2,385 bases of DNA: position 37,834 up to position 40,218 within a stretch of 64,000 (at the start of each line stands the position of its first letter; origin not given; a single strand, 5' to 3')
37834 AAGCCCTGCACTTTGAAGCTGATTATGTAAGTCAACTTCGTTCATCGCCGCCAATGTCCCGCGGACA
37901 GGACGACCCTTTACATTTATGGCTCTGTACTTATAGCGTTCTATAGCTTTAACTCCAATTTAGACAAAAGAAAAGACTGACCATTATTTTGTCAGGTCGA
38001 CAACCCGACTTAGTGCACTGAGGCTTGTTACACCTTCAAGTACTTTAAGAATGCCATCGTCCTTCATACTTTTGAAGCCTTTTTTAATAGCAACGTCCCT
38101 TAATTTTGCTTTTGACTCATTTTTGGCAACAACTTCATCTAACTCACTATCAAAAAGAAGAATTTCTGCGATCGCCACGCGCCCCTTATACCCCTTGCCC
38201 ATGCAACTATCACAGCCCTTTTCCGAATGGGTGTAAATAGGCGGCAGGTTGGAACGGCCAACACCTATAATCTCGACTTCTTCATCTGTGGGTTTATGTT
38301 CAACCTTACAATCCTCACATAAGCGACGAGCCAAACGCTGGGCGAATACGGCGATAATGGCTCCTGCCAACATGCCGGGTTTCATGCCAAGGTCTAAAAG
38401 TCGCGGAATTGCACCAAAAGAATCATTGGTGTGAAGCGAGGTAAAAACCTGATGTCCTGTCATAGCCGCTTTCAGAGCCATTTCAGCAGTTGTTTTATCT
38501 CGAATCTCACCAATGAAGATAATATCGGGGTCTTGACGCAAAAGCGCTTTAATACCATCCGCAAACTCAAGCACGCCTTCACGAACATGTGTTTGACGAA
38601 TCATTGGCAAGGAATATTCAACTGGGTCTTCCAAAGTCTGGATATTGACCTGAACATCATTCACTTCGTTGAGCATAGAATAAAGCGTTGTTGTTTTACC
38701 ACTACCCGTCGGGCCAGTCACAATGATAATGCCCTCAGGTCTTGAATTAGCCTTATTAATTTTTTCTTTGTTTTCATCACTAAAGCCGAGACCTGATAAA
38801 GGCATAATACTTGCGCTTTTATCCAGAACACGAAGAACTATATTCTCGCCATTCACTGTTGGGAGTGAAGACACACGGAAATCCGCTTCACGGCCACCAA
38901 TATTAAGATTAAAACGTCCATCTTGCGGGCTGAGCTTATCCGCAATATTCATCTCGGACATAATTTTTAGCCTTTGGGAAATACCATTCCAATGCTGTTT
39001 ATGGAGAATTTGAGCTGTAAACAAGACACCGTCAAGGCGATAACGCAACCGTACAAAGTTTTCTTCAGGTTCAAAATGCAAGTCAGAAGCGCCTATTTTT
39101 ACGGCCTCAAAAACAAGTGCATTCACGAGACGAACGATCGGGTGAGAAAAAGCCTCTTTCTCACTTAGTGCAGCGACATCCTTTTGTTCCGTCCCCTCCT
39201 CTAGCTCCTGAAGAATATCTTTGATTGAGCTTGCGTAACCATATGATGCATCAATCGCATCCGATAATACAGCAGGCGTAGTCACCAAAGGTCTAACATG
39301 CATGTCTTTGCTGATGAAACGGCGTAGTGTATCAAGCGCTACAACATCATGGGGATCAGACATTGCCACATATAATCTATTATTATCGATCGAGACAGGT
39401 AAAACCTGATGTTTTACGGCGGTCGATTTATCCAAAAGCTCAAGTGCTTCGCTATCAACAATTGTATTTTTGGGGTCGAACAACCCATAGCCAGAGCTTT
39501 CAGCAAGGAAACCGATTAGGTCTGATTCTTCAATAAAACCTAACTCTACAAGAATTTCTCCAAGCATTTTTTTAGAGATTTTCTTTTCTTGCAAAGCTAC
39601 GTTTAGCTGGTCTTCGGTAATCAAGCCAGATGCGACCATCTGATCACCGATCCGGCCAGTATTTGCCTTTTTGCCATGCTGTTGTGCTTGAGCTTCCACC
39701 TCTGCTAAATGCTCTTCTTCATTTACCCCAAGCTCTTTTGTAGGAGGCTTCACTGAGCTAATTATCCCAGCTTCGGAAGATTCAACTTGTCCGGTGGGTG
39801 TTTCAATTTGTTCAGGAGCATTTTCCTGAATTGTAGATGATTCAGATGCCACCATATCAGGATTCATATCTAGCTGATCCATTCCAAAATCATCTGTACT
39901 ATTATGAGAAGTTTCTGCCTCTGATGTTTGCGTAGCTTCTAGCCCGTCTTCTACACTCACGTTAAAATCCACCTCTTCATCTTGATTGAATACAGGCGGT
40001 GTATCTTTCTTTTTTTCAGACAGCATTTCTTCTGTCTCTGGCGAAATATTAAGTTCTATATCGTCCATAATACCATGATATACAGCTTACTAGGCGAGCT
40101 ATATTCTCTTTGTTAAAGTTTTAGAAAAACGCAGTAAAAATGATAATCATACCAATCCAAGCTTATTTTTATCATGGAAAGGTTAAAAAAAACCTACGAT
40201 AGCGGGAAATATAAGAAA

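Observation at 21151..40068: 19-kb single-strand type IV pilus supercluster of mosaic (T4aP / MSHA / T2SS / PilGHI-like) composition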

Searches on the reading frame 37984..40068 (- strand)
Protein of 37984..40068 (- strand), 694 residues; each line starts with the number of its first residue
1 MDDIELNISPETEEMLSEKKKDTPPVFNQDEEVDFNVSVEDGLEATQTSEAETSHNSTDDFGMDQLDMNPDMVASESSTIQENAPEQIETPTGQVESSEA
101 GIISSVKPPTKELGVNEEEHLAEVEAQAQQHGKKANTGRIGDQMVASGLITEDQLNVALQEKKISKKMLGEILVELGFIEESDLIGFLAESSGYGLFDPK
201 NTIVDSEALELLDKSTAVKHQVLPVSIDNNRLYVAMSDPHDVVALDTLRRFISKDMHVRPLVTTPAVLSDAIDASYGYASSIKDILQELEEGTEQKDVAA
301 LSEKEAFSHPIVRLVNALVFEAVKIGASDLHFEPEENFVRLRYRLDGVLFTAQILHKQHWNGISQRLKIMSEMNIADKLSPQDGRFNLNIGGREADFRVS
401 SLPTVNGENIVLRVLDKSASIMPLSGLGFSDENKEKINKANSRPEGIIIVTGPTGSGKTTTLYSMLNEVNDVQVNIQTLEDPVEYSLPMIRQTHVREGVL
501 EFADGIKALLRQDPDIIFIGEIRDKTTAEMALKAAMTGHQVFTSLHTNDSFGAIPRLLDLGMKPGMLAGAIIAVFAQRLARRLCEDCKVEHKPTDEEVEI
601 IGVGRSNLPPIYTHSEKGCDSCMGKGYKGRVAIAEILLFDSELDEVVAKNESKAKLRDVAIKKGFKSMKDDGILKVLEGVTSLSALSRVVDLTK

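Call 4: search_protein_families(library=pfam, proteins=[window:37984-40068:-], max_evalue=0.01)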
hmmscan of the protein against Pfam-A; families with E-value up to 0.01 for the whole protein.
window:37984-40068:- (694 aa): 9 families
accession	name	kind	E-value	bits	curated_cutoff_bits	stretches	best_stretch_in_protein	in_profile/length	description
PF00437.27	T2SSE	-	8.4e-118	393.7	24.9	1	308-686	5-368/370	Type II/IV secretion system protein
PF05157.20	MshEN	-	1.6e-17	63.7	23.1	1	193-280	2-88/90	MshEN domain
PF13173.12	AAA_14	-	4.9e-05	23.8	27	1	446-537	3-86/129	AAA domain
PF00004.35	AAA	-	6e-05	23.9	21.2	1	448-526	1-70/131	ATPase family associated with various cellular activities (AAA)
PF13401.12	AAA_22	-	0.00011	22.9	27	1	444-475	4-33/130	AAA domain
PF25199.1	nSTAND_NTPase5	-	0.0014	18.9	34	1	435-465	30-61/145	Novel STAND NTPase 5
PF00005.33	ABC_tran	-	0.0036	18.3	25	0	445-493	11-57/137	ABC transporter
PF13086.12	AAA_11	-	0.0037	17.5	27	1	430-470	3-42/257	AAA domain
PF13191.12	AAA_16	-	0.0045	17.9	32.6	0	442-472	22-51/167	AAA ATPase domain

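Call 6: search_protein_families(library=ncbifam, proteins=[window:37984-40068:-], max_evalue=0.01)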
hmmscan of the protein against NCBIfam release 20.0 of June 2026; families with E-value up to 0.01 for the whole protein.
window:37984-40068:- (694 aa): 27 families (the best 25 are shown)
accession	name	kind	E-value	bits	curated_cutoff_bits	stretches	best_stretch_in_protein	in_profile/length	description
TIGR02538.1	type_IV_pilB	equivalog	8.1e-159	529.8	675.65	1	140-689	2-561/564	type IV-A pilus assembly ATPase PilB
TIGR02533.1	type_II_gspE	equivalog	5.3e-149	497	630.25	1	216-689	8-485/486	type II secretion system ATPase GspE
NF053534.1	T4PilAsmATPsTfpB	equivalog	7.8e-122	407.6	850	1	178-690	62-582/584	type IV pilus assembly ATPase TfpB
NF007755.0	PRK10436.1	equivalog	5.4e-112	374.8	617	1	218-691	15-460/465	type II secretion system protein GspE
NF041000.1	ATPase_ComGA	equivalog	9.5e-68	228.1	300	1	318-580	3-265/267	competence type IV pilus ATPase ComGA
TIGR01420.1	pilT_fam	subfamily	1.4e-50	172.4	319.1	1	316-585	3-273/343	PilT/PilU family type 4a pilus ATPase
TIGR02524.1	dot_icm_DotB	equivalog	2e-21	76.6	463.3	1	436-558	125-257/358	Dot/Icm type IV secretion system ATPase DotB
TIGR02525.1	plasmid_TraJ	equivalog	5.7e-21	74.9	368.3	1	440-560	144-272/372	plasmid transfer ATPase TraJ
NF053729.1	c-di-GMP_motif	domain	1.4e-17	63.2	38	1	139-190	1-52/53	cyclic di-GMP-binding domain-containing protein, MshE-related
NF058587.1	archaellum_moto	equivalog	1.3e-14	53.8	550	1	448-557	278-393/527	archaellum flagellar ATPase motor FlaI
NF008411.1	PRK11234.1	equivalog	2.3e-13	49.5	1170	1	137-308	481-648/723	cyclic di-3',5'-guanylate-activated glycosyltransferase NfrB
TIGR02782.1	TrbB_P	equivalog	1.2e-12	47.8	304.55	1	447-559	138-254/303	P-type conjugative transfer ATPase TrbB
TIGR02788.1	VirB11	equivalog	7.9e-12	44.8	249.95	1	447-563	146-268/308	P-type DNA transfer ATPase VirB11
TIGR03819.1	heli_sec_ATPase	hypoth_equivalog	8e-12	45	373.15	1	402-574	134-314/340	TadA family conjugal transfer-associated ATPase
NF012033.0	PRK15489.1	equivalog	9.8e-09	33.9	537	1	137-256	490-609/703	glycosyl transferase family protein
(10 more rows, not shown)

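Call 32: search_solved_structures(query=window:37984-40068:-, max_evalue=1e-20)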
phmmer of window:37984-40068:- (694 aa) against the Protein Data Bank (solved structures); distinct sequences matched with E-value up to 1e-20: 20.
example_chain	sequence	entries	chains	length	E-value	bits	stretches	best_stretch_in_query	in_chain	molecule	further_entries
6f8l_G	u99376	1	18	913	2e-129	436.4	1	140-690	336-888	Type IV pilus assembly protein PilF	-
6olj_C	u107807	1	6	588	4.1e-121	408.9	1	131-689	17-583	Type IV pilus biogenesis ATPase PilB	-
5tsg_B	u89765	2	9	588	1e-120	407.6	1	131-689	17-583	Type IV pilus biogenesis ATPase PilB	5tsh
3jc8_Ba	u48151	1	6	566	4.2e-120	405.6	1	137-684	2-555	Type IV-A pilus assembly ATPase PilB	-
5zfr_A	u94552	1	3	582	8.3e-120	404.6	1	136-689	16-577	Type IV pilus biogenesis ATPase PilB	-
4pht_A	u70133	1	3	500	9.2e-103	348.3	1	305-690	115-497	General secretory pathway protein E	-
4ksr_A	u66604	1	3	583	1.4e-100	341.1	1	304-690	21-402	Type II secretion system protein E, Hemolysin-coregulated protein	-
4kss_A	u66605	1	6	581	1.7e-100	340.8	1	304-690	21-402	Type II secretion system protein E, hemolysin-coregulated protein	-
1p9r_A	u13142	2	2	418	1.9e-100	340.6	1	302-687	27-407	General secretion pathway protein E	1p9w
6ejf_A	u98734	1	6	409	1.2e-98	334.7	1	314-690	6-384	Type IV pilus assembly protein PilF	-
5oiu_A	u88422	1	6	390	1.3e-98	334.6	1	313-688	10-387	Type IV pilus assembly protein PilF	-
5it5_F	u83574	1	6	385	1.5e-98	334.4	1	314-688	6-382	ATP binding motif-containing protein PilF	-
2ewv_A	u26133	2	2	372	2.6e-33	118.9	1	317-560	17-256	twitching motility protein PilT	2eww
2gsz_A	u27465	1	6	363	3.6e-33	118.4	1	318-560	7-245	twitching motility protein PilT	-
8dze_A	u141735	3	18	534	1.7e-32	116.2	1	416-680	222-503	BfpD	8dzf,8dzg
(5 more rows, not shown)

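Call 60: search_dna_similar(query=window:37984-40068:-, collection=plasmids, mode=protein, max_rows=40)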
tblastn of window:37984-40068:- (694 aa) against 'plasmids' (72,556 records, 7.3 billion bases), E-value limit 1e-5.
Records with a match: 4855; places in all: 7538; records where one place covers at least 80% of the query: 7.
Best place of each record, by identity: <60% 4855.
By first word of the organism name: Escherichia 2254; Salmonella 527; Klebsiella 335; Pseudomonas 273; Acinetobacter 163; Vibrio 147; Shigella 144; Ralstonia 122; Serratia 102; Burkholderia 84; and 180 more.
By predicted mobility (MOB-suite, as given by PLSDB): conjugative 3123; non-mobilizable 1086; mobilizable 646.
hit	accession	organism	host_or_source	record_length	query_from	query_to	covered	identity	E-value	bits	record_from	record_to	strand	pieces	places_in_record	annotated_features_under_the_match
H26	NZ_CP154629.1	Acetoanaerobium noterae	cell culture,Sludge of a digestion ...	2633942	139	689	79%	37.8%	2e-119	401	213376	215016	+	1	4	none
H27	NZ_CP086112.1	Skermanella rosea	single cell,hydrocarbon-contaminated ...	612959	139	689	79%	37.1%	8e-100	343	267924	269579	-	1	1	ATPase, T2SS/T4P/T4SS family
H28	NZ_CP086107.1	Skermanella mucosa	single cell,crude oil contaminated ...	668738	139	689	79%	37.1%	9e-100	343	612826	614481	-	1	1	ATPase, T2SS/T4P/T4SS family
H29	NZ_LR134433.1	Legionella adelaidensis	environmental,Cooling tower water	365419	139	690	80%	37.0%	1e-103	355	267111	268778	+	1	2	GspE/PulE family protein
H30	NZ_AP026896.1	Aeromonas caviae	Microbe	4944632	139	691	80%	36.2%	8e-104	355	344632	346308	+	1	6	none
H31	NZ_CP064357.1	Miltoncostaea oceani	pure culture,marine sediment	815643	107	691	84%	33.8%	2e-92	322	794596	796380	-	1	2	GspE/PulE family protein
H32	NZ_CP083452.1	Comamonas odontotermitis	cell culture,cucumber rhizosphere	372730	140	689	79%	35.8%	4e-104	356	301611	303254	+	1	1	gspE: type II secretion system ATPase GspE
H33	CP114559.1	Candidatus Manganitrophus sp.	activated carbon metagenome,metagenomic ...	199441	134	691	80%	35.1%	9e-102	349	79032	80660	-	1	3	ATPase, T2SS/T4P/T4SS family | prepilin-type N-terminal cleavage/methylation domain-containing ...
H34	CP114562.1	Candidatus Manganitrophus sp.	activated carbon metagenome,metagenomic ...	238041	134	691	80%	35.1%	9e-102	349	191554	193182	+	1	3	ATPase, T2SS/T4P/T4SS family | prepilin-type N-terminal cleavage/methylation domain-containing ...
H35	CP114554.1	Candidatus Manganitrophus sp.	activated carbon metagenome,metagenomic ...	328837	134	691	80%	35.1%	9e-102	349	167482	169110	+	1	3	ATPase, T2SS/T4P/T4SS family | prepilin-type N-terminal cleavage/methylation domain-containing ...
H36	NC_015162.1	Deinococcus proteolyticus MRP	feces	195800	103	692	85%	33.0%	7e-72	262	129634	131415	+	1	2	GspE/PulE family protein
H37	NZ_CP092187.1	Deinococcus sp. KNUC1210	Setaria viridis,cell ...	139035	136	683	79%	35.5%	9e-100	343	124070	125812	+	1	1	ATPase, T2SS/T4P/T4SS family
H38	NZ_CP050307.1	Rhizobium lusitanum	Oxytropis pumilio,cell culture,root ...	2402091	146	692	79%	35.4%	2e-90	316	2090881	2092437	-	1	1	none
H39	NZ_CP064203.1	Acinetobacter baumannii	Homo sapiens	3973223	210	689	69%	40.0%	7e-99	341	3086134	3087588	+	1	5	none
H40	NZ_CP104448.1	Acinetobacter baumannii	Homo sapiens,sputum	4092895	210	689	69%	40.0%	2e-98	339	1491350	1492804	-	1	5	none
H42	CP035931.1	Acinetobacter baumannii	Homo sapiens,blood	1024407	210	689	69%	39.8%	3e-98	339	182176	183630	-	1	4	pilB: type IV-A pilus assembly ATPase PilB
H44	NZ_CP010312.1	Geoalkalibacter subterraneus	-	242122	139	689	79%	34.6%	6e-94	327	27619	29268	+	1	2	GspE/PulE family protein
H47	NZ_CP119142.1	Neisseria gonorrhoeae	Homo sapiens,whole organism,synovial ...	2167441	144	683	78%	34.7%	5e-93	324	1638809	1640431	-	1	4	none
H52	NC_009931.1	Acaryochloris marina MBIC11017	-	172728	142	689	79%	33.8%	1e-88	311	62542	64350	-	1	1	GspE/PulE family protein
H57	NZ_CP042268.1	Pseudomonas aeruginosa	Homo sapiens,sputum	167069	233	689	66%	40.0%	2e-101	348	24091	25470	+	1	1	xcpR: GspE family T2SS ATPase variant XcpR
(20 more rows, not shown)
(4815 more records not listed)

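Call 62: get_annotated_region(hit=H30, flank=12000)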
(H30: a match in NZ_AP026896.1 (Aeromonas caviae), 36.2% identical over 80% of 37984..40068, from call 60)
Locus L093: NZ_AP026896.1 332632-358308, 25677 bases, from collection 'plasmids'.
description: Aeromonas caviae strain KAM479 plasmid pKAM479_3, complete sequence
organism: Aeromonas caviae (NCBI taxid 648)
taxonomy: Bacteria; Pseudomonadota; Gammaproteobacteria; Aeromonadales; Aeromonadaceae; Aeromonas; Aeromonas caviae
host: -; source: Microbe; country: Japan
typing (MOB-suite, as given by PLSDB): non-mobilizable
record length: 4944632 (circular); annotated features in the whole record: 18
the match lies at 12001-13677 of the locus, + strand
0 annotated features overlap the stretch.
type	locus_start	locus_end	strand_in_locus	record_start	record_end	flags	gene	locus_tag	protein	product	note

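Call 63: get_annotated_region(hit=H27, flank=14000)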
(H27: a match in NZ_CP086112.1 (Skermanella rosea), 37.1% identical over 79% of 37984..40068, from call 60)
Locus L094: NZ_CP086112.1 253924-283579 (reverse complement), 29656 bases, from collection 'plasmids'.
description: Skermanella rosea strain KEMB 2255-458 plasmid pSR-1, complete sequence
organism: Skermanella rosea (NCBI taxid 1817965)
taxonomy: Bacteria; Pseudomonadota; Alphaproteobacteria; Rhodospirillales; Azospirillaceae; Skermanella; Skermanella rosea
host: -; source: single cell,hydrocarbon-contaminated desert sand; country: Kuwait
typing (MOB-suite, as given by PLSDB): mobilizable; relaxase MOBP
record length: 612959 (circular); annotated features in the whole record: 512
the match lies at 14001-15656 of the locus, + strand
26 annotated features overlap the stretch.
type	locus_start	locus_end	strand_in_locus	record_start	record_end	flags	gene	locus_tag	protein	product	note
CDS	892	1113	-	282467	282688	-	-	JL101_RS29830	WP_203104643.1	hypothetical protein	-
CDS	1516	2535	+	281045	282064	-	-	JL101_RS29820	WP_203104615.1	IS1595 family transposase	-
CDS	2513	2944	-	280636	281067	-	-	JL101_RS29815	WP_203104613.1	hypothetical protein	-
CDS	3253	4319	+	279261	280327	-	-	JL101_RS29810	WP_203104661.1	IS630 family transposase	-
CDS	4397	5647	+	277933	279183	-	-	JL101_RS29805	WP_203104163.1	tyrosine-type recombinase/integrase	GO:0015074 - DNA integration [Evidence IEA]; GO:0006310 - DNA recombination [Evidence IEA]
CDS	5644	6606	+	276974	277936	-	-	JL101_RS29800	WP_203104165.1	tyrosine-type recombinase/integrase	GO:0015074 - DNA integration [Evidence IEA]; GO:0006310 - DNA recombination [Evidence IEA]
CDS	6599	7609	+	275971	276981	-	-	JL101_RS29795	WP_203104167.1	tyrosine-type recombinase/integrase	GO:0015074 - DNA integration [Evidence IEA]; GO:0006310 - DNA recombination [Evidence IEA]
CDS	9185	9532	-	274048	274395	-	tnpB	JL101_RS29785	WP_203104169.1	IS66 family insertion sequence element accessory protein TnpB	-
CDS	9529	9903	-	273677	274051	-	-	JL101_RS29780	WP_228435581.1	transposase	GO:0006313 - DNA transposition [Evidence IEA]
CDS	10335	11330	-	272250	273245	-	-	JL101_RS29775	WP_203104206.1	hypothetical protein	-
CDS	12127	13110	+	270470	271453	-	-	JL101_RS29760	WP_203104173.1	type II secretion system protein GspK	-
CDS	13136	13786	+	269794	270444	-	-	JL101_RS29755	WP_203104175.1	A24 family peptidase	-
CDS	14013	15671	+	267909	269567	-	-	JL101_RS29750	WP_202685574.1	ATPase, T2SS/T4P/T4SS family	-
CDS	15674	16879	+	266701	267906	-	-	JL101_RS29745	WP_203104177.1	type II secretion system F family protein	-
CDS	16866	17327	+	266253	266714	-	-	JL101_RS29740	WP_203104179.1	GspH/FimT family pseudopilin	GO:0015628 - protein secretion by the type II secretion system [Evidence IEA]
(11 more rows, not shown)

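Call 64: get_annotated_region(hit=H42, flank=4000)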
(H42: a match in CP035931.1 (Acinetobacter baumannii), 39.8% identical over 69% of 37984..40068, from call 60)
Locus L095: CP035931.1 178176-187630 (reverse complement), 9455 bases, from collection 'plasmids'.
description: Acinetobacter baumannii strain VB31459 plasmid unnamed1, complete sequence
organism: Acinetobacter baumannii (NCBI taxid 470)
taxonomy: Bacteria; Pseudomonadota; Gammaproteobacteria; Moraxellales; Moraxellaceae; Acinetobacter; Acinetobacter baumannii
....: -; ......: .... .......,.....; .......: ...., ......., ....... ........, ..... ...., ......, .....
typing (MOB-suite, as given by PLSDB): non-mobilizable; replicon rep_cluster_1254
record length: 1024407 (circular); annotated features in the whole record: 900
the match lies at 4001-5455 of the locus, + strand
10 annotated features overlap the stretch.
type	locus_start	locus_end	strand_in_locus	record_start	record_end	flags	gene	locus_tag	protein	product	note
CDS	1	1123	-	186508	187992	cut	nusA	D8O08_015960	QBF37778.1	transcription termination/antitermination protein NusA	-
CDS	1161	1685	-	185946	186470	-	rimP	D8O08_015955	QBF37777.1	ribosome maturation factor RimP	-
CDS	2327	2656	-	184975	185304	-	secG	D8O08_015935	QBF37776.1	preprotein translocase subunit SecG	-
CDS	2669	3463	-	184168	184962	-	-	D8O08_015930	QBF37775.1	triose-phosphate isomerase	-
CDS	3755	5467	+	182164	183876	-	pilB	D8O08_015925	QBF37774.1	type IV-A pilus assembly ATPase PilB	-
CDS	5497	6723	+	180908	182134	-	-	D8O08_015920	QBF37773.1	type II secretion system F family protein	-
CDS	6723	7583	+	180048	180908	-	-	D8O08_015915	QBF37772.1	prepilin peptidase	-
CDS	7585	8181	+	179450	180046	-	-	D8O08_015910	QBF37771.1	dephospho-CoA kinase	-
CDS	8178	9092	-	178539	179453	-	-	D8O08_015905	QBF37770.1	DMT family transporter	-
CDS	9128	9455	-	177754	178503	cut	rlmB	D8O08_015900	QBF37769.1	23S rRNA (guanosine(2251)-2'-O)-methyltransferase RlmB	-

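Call 65: get_annotated_region(hit=H32, flank=11000)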
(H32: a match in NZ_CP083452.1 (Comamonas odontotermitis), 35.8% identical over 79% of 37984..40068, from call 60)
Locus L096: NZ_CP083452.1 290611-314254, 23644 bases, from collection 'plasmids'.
description: Comamonas odontotermitis strain WLL plasmid unnamed1, complete sequence
organism: Comamonas odontotermitis (NCBI taxid 379895)
taxonomy: Bacteria; Pseudomonadota; Betaproteobacteria; Burkholderiales; Comamonadaceae; Comamonas; Comamonas odontotermitis
host: -; source: cell culture,cucumber rhizosphere; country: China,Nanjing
typing (MOB-suite, as given by PLSDB): non-mobilizable
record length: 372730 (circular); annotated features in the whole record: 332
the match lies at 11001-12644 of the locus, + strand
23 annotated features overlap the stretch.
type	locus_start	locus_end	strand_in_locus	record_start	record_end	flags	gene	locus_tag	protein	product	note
CDS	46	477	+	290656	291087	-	-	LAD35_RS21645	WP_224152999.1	rhodanese-like domain-containing protein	-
CDS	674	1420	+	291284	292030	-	-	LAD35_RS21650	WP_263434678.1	ABC transporter permease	-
CDS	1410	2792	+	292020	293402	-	-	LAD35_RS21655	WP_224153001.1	ABC transporter ATP-binding protein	-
CDS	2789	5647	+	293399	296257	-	-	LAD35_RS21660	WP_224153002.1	class I SAM-dependent methyltransferase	-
CDS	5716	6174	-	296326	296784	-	lysM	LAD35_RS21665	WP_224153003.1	peptidoglycan-binding protein LysM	-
CDS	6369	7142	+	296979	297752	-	-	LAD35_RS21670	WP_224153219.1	type III pantothenate kinase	GO:0015937 - coenzyme A biosynthetic process [Evidence IEA]; GO:0016310 - phosphorylation [Evidence IEA]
CDS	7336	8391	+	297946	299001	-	rfbB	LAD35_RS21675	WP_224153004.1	dTDP-glucose 4,6-dehydratase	GO:0019305 - dTDP-rhamnose biosynthetic process [Evidence IEA]; GO:0009243 - O antigen biosynthetic process [Evidence ...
CDS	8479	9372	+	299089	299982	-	rfbD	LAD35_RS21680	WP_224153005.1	dTDP-4-dehydrorhamnose reductase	-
CDS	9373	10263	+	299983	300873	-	rfbA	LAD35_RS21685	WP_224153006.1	glucose-1-phosphate thymidylyltransferase RfbA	GO:0019305 - dTDP-rhamnose biosynthetic process [Evidence IEA]; GO:0009243 - O antigen biosynthetic process [Evidence ...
CDS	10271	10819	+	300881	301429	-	rfbC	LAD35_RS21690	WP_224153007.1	dTDP-4-dehydrorhamnose 3,5-epimerase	GO:0019305 - dTDP-rhamnose biosynthetic process [Evidence IEA]; GO:0009243 - O antigen biosynthetic process [Evidence ...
CDS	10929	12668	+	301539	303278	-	gspE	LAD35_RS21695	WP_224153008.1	type II secretion system ATPase GspE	GO:0015628 - protein secretion by the type II secretion system [Evidence IEA]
CDS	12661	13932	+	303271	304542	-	-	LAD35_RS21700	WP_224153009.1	type II secretion system F family protein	-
CDS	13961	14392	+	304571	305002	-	gspG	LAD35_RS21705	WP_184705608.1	type II secretion system major pseudopilin GspG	GO:0015628 - protein secretion by the type II secretion system [Evidence IEA]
CDS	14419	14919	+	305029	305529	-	-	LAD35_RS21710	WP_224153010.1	GspH/FimT family pseudopilin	-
CDS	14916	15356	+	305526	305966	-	-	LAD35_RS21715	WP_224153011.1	prepilin-type N-terminal cleavage/methylation domain-containing protein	-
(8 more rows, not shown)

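Call 66: get_annotated_region(hit=H44, flank=12000)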
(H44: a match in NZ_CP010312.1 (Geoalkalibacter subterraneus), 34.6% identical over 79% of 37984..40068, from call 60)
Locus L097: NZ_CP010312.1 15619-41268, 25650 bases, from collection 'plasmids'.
description: Geoalkalibacter subterraneus strain Red1 plasmid pGSUB1, complete sequence
organism: Geoalkalibacter subterraneus (NCBI taxid 483547)
taxonomy: Bacteria; Thermodesulfobacteriota; Desulfuromonadia; Desulfuromonadales; Geoalkalibacteraceae; Geoalkalibacter; Geoalkalibacter subterraneus
host: -; source: -; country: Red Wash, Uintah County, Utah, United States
typing (MOB-suite, as given by PLSDB): non-mobilizable
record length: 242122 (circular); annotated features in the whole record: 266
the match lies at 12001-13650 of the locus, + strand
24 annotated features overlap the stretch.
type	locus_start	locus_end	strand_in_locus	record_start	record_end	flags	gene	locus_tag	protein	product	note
CDS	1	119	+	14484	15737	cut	-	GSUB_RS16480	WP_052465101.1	RNA-guided endonuclease TnpB family protein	-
CDS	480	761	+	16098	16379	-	traL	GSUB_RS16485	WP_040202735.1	type IV conjugative transfer system protein TraL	-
CDS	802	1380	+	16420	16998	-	-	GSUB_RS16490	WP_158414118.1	TraE/TraK family type IV conjugative transfer system protein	-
CDS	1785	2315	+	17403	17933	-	-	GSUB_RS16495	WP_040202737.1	prepilin-type N-terminal cleavage/methylation domain-containing protein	-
CDS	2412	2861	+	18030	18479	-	-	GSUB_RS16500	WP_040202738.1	prepilin-type N-terminal cleavage/methylation domain-containing protein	-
CDS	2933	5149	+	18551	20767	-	-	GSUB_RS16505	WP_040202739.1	hypothetical protein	-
CDS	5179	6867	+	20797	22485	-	-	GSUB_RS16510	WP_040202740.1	hypothetical protein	-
CDS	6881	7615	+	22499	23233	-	-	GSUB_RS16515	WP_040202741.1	PilZ domain-containing protein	-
CDS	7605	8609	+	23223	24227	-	-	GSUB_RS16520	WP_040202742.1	hypothetical protein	-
CDS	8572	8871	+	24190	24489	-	-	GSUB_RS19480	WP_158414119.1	hypothetical protein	-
CDS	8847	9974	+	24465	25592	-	-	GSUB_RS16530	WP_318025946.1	type IV pilus twitching motility protein PilT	GO:0043107 - type IV pilus-dependent motility [Evidence IEA]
CDS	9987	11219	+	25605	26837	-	-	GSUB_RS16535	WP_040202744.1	type II secretion system F family protein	-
CDS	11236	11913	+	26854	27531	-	-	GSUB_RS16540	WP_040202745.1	PilZ domain-containing protein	-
CDS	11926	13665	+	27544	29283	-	-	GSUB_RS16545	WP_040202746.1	GspE/PulE family protein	-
CDS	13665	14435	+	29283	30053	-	-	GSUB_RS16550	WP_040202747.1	A24 family peptidase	-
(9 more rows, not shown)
